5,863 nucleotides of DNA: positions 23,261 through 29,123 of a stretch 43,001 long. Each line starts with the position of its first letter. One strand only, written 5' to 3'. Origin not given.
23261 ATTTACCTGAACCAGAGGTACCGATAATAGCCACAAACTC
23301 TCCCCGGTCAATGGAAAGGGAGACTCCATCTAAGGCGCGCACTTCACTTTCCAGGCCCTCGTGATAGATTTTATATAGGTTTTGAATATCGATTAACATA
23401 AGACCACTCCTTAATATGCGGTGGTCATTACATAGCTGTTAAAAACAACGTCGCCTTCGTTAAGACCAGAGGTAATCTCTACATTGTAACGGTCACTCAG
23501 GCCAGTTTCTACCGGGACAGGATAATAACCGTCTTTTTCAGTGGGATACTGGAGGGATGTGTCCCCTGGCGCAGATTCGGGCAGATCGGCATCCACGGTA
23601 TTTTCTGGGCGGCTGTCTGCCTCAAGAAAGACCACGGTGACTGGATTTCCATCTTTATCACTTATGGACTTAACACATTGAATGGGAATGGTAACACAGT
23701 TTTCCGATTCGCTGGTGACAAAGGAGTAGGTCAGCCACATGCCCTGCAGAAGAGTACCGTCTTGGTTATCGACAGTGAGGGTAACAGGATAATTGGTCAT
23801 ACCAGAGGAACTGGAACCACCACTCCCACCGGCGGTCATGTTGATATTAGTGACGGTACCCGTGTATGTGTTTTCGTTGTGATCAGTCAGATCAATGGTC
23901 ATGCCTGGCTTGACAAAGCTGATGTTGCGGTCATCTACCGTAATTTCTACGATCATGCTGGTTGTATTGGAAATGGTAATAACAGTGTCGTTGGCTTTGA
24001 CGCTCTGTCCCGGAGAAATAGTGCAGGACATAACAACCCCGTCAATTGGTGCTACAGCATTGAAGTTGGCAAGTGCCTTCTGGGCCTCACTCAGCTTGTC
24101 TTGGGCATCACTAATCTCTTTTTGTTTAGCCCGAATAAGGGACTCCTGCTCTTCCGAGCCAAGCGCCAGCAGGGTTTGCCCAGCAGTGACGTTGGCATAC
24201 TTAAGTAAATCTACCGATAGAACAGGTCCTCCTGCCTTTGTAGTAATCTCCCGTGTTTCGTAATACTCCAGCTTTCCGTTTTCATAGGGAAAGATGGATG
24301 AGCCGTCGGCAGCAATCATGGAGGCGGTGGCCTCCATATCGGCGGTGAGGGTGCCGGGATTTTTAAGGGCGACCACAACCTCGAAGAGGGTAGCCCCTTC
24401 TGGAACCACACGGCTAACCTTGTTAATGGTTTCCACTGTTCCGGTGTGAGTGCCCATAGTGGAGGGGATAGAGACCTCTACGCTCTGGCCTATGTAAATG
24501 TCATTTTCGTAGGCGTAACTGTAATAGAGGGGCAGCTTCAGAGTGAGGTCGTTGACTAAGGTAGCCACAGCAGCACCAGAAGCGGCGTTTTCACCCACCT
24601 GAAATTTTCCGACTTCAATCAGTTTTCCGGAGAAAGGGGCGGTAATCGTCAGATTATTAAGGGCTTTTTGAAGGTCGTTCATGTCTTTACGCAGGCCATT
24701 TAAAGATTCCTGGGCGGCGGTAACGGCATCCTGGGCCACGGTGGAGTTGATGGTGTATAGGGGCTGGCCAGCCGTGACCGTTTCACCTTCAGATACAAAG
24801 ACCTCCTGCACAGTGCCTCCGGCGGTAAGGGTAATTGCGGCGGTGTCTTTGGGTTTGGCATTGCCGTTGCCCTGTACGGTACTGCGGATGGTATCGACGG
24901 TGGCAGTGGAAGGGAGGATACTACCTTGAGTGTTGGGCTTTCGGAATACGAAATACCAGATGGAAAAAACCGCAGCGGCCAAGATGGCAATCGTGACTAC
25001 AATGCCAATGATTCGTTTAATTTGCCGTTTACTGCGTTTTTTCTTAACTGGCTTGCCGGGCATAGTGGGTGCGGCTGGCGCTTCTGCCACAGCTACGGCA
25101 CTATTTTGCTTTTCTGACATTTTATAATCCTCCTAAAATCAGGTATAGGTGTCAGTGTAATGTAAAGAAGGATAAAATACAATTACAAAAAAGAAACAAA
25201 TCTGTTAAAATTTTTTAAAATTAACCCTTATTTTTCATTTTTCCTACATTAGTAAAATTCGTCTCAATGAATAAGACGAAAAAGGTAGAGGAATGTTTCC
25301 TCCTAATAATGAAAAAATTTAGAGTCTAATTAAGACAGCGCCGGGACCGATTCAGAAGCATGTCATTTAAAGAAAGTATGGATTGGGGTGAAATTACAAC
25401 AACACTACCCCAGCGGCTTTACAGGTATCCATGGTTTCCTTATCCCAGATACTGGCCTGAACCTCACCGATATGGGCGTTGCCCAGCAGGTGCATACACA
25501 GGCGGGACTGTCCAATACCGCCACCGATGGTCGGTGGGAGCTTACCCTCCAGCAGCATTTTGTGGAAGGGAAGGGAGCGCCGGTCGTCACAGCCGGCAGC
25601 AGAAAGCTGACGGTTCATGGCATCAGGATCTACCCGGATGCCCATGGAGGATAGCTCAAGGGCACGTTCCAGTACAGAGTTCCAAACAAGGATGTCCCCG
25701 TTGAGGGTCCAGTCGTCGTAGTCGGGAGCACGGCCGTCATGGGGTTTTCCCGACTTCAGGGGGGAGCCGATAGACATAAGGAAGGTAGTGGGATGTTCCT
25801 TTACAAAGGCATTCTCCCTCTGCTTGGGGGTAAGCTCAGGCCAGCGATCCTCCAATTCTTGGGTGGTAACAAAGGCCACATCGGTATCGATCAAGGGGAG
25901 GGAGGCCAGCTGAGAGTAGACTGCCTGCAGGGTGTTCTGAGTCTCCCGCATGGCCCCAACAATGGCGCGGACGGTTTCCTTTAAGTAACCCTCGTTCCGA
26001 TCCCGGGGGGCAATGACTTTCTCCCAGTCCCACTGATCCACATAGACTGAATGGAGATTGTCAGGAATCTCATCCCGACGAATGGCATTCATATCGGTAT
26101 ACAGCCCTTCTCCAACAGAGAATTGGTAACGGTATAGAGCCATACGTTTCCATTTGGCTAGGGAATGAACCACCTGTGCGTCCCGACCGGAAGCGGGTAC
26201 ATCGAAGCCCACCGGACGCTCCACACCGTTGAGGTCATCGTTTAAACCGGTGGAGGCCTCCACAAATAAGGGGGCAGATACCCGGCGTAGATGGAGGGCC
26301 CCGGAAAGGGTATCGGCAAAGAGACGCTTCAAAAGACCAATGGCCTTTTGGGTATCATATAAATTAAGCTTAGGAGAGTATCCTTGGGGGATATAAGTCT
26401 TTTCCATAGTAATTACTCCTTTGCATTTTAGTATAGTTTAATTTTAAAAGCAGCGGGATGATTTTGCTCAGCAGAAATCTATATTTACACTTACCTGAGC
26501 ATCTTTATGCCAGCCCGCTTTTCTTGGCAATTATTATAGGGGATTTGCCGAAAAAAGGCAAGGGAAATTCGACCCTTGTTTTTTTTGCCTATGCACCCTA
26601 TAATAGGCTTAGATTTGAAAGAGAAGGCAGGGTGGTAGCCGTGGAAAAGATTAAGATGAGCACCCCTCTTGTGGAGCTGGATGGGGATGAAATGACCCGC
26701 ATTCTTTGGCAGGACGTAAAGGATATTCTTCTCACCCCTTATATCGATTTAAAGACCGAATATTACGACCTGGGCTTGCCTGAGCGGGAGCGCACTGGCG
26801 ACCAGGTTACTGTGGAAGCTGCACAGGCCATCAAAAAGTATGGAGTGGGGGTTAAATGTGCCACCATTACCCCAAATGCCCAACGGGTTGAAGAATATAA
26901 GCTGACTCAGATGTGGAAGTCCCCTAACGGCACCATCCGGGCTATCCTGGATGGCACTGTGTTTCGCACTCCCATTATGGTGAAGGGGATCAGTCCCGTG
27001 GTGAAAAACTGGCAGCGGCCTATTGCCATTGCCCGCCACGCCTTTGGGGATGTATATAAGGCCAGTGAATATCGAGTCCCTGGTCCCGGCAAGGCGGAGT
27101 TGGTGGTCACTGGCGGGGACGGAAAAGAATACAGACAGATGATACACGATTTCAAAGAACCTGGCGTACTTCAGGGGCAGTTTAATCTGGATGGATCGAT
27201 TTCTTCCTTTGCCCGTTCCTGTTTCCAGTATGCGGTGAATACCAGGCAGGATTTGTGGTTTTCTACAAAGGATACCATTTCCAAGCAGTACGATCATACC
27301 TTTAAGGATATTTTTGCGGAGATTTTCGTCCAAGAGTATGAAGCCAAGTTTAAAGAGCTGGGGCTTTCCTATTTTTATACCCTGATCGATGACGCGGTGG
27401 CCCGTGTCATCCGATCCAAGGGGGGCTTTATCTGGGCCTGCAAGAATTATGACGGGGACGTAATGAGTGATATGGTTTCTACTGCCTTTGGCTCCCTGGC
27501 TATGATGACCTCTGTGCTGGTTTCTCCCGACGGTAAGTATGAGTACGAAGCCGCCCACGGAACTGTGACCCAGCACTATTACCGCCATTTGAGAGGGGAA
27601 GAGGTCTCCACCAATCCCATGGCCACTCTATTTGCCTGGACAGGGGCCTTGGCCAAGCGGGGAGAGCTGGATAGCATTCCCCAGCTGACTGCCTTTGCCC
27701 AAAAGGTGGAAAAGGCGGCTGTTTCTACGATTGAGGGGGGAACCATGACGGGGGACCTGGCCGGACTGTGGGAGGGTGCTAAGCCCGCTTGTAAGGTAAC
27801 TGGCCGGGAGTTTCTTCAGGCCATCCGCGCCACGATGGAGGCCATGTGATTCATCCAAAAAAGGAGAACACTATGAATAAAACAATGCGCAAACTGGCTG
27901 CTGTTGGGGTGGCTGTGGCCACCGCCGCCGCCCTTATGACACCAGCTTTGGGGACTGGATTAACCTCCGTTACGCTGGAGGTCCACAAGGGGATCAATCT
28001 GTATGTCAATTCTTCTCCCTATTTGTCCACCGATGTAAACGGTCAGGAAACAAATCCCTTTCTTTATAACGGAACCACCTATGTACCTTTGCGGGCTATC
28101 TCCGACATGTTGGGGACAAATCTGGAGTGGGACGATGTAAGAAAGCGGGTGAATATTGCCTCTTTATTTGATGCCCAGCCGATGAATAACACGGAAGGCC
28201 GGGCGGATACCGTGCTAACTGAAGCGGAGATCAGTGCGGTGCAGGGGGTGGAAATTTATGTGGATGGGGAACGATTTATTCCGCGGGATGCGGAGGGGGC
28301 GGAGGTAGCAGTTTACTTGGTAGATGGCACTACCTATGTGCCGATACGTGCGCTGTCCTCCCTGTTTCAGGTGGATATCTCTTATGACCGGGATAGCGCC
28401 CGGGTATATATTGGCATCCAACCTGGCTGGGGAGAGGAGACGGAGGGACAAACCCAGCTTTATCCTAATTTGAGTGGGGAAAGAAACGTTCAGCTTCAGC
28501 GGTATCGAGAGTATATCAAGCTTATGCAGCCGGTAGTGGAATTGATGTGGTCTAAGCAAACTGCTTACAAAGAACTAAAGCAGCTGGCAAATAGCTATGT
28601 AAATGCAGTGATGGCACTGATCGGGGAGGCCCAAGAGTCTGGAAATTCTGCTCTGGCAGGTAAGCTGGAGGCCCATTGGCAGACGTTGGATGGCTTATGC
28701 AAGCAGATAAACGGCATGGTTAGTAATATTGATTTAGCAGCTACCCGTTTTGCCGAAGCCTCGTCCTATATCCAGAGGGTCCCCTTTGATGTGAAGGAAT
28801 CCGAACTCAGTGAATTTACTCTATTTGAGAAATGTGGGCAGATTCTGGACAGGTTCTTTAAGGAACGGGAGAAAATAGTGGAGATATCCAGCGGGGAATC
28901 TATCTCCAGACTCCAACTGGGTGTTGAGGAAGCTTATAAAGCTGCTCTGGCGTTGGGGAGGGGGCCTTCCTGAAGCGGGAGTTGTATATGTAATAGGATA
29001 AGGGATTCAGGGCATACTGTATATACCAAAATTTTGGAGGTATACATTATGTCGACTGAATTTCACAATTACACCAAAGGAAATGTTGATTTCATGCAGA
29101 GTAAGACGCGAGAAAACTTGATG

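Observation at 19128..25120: MFP + MacB-type ABC pump co-transcribed with a secreted SLH-anchored wall protein (cassette 1)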

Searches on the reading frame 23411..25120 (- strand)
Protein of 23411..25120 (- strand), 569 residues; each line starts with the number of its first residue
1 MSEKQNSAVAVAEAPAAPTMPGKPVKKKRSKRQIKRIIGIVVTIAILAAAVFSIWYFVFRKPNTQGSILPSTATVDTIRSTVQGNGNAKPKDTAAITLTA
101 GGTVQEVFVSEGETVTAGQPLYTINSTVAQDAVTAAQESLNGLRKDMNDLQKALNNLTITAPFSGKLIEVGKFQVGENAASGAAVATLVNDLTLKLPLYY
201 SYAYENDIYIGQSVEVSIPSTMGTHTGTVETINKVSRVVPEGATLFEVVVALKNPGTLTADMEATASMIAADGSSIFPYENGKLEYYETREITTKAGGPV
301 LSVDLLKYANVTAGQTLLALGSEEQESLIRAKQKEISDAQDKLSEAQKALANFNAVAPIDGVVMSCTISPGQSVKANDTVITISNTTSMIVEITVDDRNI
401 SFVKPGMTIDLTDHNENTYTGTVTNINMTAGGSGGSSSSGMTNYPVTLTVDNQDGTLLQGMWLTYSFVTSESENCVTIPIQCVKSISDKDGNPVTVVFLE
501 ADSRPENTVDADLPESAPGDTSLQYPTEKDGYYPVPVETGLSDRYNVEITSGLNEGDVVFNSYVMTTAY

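Call 5: search_protein_families(library=pfam, proteins=[window:23411-25120:-], max_evalue=0.01)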
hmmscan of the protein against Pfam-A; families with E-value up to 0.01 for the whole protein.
window:23411-25120:- (569 aa): 5 families
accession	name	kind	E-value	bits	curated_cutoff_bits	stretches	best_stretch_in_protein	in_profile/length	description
PF13437.12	HlyD_3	-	7.4e-29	101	22.2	2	356-456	3-102/106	HlyD family secretion protein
PF16576.10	HlyD_D23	-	1e-19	71.1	30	2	334-461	89-212/214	Barrel-sandwich domain of CusB or HlyD membrane-fusion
PF00364.28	Biotin_lipoyl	-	9.6e-07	29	22.1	1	95-124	44-73/73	Biotin-requiring enzyme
PF13533.13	Biotin_lipoyl_2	-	8.5e-06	25.9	29.8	1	100-125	7-32/32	Biotin-lipoyl like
PF12700.13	HlyD_2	-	5.4e-05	22.5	25.1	0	26-153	4-120/416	HlyD family secretion protein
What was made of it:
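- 23411..25120 (-): Adaptor (MFP/HlyD/MacA-type), 569 aa. It has an N-terminal TM anchor, two tandem lipoyl/short-hairpin/beta-barrel modules and a C-terminal membrane-proximal segment. Pfam HlyD_3 (two stretches), HlyD_D23 and Biotin_lipoyl (call 5).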

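Call 22: search_protein_families(library=ncbifam, proteins=[window:23411-25120:-], max_evalue=0.001)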
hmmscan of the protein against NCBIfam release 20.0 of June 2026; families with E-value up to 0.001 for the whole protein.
window:23411-25120:- (569 aa): 19 families
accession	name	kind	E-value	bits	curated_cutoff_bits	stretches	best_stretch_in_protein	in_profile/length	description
TIGR01730.1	RND_mfp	subfamily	2e-41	142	94.9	3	330-497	112-272/322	efflux RND transporter periplasmic adaptor subunit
TIGR00999.1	8a0102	subfamily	1e-22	80.6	319.3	2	329-490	67-225/271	CzcB/NccB family metal efflux transporter periplasmic adaptor subunit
TIGR00998.1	8a0101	subfamily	2.1e-20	72.9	390.8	1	332-432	184-287/334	EmrA/EmrK family multidrug efflux transporter periplasmic adaptor subunit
NF002939.0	PRK03598.1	equivalog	1.2e-17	64.1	393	1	321-471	173-329/332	secretion protein HlyD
TIGR01843.1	type_I_hlyD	subfamily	1.1e-16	60.9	208.65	3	328-419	246-341/422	HlyD family type I secretion periplasmic adaptor subunit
NF007785.0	PRK10476.1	equivalog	1.3e-14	53.8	376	2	336-427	192-285/347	multidrug transporter subunit MdtN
NF038010.1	ABC_adapt_DarC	equivalog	2.7e-10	39.5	450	1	323-412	197-290/417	darobactin export ABC transporter periplasmic adaptor subunit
NF011715.0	PRK15136.1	equivalog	1.9e-09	36.6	563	1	332-432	195-298/390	multidrug efflux MFS transporter periplasmic adaptor subunit EmrA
NF008606.0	PRK11578.1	equivalog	3.4e-09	36.3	342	1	329-481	160-312/371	macrolide transporter subunit MacA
TIGR03794.1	NHLM_micro_HlyD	equivalog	5.4e-09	35.4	156.2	0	77-150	41-115/421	NHLP bacteriocin system secretion protein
TIGR02971.1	heterocyst_DevB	subfamily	1.6e-08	34.4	129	1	329-427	181-279/327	ABC exporter membrane fusion protein, DevB family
NF009554.0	PRK12999.1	equivalog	2.9e-07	28.7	965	0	71-138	1055-1122/1147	pyruvate carboxylase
NF045680.1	DiMtlExpIhpB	equivalog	5e-07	29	450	0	345-499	130-273/326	divalent metal ion exporter adaptor subunit IhpB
NF033138.2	RND-peri-MexC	equivalog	2.6e-06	26.8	625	0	450-505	276-328/375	MexC family multidrug efflux RND transporter periplasmic adaptor subunit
NF007303.0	PRK09783.1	subfamily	4e-06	25.5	390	1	341-486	203-342/414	copper/silver efflux system membrane fusion protein CusB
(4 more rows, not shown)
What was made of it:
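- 23411..25120 (-): NCBIfam RND_mfp, 142 bits (call 22).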

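Call 35: search_solved_structures(query=window:23411-25120:-, max_evalue=0.01, show_alignments=2)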
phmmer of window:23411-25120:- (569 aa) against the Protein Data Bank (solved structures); distinct sequences matched with E-value up to 0.01: 13.
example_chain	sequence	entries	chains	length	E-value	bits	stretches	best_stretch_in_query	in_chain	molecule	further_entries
4dk0_A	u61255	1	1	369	1.1e-05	27.7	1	330-489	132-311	Putative MacA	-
5xu0_A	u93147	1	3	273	1.7e-05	27.1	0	337-463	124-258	Membrane-fusion protein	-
4dk1_A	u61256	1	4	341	5.7e-05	25.4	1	345-489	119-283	Putative MacA, Multidrug resistance protein mexA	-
4tko_B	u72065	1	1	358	0.00016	23.9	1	324-425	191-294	EmrA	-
8zar_A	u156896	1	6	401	0.00027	23.2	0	333-432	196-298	Multidrug export protein EmrA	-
5nik_D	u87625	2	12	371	0.0016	20.6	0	335-483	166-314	Macrolide export protein MacA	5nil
9j3d_D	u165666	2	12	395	0.0016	20.6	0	271-363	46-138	RND efflux system, MexC-like protein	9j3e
9qgy_G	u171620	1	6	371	0.0028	19.8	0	334-483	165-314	Macrolide export protein MacA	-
3fpp_A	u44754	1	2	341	0.0048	19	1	334-483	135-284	Macrolide-specific efflux protein macA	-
3t51_B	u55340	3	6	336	0.005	19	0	342-504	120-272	Cation efflux system protein CusB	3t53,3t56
8zal_A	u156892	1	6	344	0.0064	18.6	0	333-432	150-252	Multidrug export protein EmrA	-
3h94_A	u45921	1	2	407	0.0084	18.2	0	342-504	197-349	Cation efflux system protein cusB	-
3ne5_B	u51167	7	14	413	0.0086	18.2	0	342-504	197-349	Cation efflux system protein cusB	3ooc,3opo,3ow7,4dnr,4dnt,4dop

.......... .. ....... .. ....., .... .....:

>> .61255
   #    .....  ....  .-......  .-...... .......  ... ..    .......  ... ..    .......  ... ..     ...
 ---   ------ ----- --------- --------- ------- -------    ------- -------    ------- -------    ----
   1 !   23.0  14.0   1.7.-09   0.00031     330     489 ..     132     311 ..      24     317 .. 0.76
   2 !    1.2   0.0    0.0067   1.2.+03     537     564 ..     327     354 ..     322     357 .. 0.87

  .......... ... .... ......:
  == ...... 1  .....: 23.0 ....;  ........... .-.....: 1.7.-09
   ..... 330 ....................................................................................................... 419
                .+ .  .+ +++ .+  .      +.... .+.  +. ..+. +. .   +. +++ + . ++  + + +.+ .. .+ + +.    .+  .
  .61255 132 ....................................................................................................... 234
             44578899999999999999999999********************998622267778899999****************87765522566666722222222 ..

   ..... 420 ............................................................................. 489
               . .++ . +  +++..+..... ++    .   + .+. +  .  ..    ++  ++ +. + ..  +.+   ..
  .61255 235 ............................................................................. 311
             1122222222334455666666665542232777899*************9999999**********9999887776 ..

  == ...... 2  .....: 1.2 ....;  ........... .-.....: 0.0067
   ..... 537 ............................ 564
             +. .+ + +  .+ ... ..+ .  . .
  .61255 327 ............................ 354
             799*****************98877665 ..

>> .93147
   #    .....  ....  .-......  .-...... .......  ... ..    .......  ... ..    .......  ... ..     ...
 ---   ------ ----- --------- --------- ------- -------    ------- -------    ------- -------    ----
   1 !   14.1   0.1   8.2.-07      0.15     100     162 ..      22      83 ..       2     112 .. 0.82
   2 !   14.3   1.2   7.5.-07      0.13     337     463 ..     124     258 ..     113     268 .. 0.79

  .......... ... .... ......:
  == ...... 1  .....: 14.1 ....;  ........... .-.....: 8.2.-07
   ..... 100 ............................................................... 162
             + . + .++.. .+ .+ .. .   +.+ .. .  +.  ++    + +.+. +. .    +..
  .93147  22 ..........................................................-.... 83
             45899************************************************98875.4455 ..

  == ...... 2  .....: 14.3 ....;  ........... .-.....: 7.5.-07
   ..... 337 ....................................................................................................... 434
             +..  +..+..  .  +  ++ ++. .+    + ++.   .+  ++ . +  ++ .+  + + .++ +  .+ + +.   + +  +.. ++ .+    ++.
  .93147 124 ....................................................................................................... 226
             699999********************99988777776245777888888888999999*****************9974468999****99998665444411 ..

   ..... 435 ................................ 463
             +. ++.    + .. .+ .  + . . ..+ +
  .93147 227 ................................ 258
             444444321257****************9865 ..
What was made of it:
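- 23411..25120 (-): PDB MacA 4dk0 and Spr0693 5xu0 (call 35).
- On MacB-type (type VII) ABC efflux system with adaptor: MacA 4dk0 and Spr0693 5xu0 (call 35).
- The hairpin segments are about 35 aa, against about 80 aa in Spr0693 (alignment in call 35).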

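Call 76: search_protein_families(library=padloc, proteins=[window:23411-25120:-], max_evalue=0.001)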
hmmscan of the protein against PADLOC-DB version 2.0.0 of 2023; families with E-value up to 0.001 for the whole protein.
window:23411-25120:- (569 aa): 0 families

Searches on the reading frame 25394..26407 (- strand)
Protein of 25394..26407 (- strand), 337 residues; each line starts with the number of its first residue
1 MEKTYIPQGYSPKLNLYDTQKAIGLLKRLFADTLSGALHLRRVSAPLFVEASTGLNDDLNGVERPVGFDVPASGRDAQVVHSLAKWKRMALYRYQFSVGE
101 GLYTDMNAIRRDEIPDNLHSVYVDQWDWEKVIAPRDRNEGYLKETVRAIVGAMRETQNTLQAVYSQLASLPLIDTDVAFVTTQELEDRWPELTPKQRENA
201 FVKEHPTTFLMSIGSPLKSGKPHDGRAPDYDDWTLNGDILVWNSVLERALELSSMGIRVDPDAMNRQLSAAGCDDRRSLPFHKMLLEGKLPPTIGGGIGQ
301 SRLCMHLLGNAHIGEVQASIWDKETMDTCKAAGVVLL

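Call 22: search_protein_families(library=ncbifam, proteins=[window:25394-26407:-], max_evalue=0.001)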
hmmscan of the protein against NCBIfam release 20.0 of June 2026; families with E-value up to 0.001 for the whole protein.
window:25394-26407:- (337 aa): 1 family
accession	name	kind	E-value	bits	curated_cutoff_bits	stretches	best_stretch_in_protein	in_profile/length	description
TIGR00669.1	asnA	equivalog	3.5e-100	335.5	292.8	1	19-327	8-324/330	aspartate--ammonia ligase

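Call 78: search_protein_families(library=pfam, proteins=[window:25394-26407:-], max_evalue=0.0001)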
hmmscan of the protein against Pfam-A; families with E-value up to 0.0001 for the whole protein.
window:25394-26407:- (337 aa): 1 family
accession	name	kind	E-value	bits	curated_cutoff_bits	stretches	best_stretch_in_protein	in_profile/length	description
PF03590.20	AsnA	-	2.7e-99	332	27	1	20-247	1-227/228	Aspartate-ammonia ligase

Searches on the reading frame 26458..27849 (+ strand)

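Call 22: search_protein_families(library=ncbifam, proteins=[window:26458-27849:+], max_evalue=0.001)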
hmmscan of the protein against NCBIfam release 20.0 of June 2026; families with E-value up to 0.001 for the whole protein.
window:26458-27849:+ (463 aa): 12 families
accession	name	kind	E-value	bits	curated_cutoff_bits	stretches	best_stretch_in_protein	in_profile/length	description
NF006156.0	PRK08299.1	equivalog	9.2e-192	637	335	1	63-462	2-400/403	NADP-dependent isocitrate dehydrogenase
TIGR00127.1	nadp_idh_euk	equivalog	2.2e-154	513.9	397.15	1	64-460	2-403/409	isocitrate dehydrogenase (NADP(+))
NF006673.0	PRK09222.1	equivalog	5.2e-13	48.8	509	1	252-460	155-341/482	NADP-dependent isocitrate dehydrogenase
TIGR02924.1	ICDH_alpha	equivalog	3.7e-09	36.2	561.35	1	252-460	151-337/473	isocitrate dehydrogenase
TIGR00175.1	mito_nad_idh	equivalog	5.2e-09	35.7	432.4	1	251-437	151-320/334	isocitrate dehydrogenase (NAD(+))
TIGR02088.1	LEU3_arch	subfamily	2.2e-08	33.7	409.8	1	252-436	149-312/324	isopropylmalate/isohomocitrate dehydrogenases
TIGR00169.1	leuB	equivalog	8.1e-07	28.4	353.2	1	248-435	165-333/349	3-isopropylmalate dehydrogenase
NF005036.0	PRK06451.1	equivalog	1.1e-06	27.7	484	1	111-373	73-338/412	NADP-dependent isocitrate dehydrogenase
TIGR00183.1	prok_nadp_idh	equivalog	1.8e-06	27.1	567.3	1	118-459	85-415/417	isocitrate dehydrogenase (NADP(+))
NF040619.1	AksF_Meth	equivalog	6e-06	25.6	500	1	253-436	166-332/343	homoisocitrate dehydrogenase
NF005425.0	PRK07006.1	equivalog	1.6e-05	23.9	490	1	119-443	86-402/416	NADP-dependent isocitrate dehydrogenase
NF006529.0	PRK08997.1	equivalog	0.0001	21.4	510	0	311-437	207-321/335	isocitrate dehydrogenase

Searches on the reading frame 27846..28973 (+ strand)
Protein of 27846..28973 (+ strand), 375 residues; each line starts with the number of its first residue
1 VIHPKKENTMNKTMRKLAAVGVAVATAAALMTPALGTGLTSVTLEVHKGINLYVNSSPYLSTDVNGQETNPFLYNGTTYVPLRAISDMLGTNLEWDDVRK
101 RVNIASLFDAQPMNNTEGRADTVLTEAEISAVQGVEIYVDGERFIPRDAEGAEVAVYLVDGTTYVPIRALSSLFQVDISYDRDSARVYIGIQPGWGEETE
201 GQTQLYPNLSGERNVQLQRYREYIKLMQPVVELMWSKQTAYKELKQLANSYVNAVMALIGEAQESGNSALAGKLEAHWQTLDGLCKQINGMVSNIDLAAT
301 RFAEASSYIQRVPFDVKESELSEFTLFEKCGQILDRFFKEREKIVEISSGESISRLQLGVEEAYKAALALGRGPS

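Call 22: search_protein_families(library=ncbifam, proteins=[window:27846-28973:+], max_evalue=0.001)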
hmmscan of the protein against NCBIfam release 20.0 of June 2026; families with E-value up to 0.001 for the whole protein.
window:27846-28973:+ (375 aa): 0 families

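Call 30: search_protein_families(library=pfam, proteins=[window:27846-28973:+], max_evalue=0.0001)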
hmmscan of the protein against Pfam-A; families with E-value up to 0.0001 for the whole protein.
window:27846-28973:+ (375 aa): 1 family
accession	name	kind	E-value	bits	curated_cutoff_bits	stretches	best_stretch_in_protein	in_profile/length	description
PF07833.16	Cu_amine_oxidN1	-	4.2e-16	59.3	24.2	1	68-189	10-108/108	Copper amine oxidase N-terminal domain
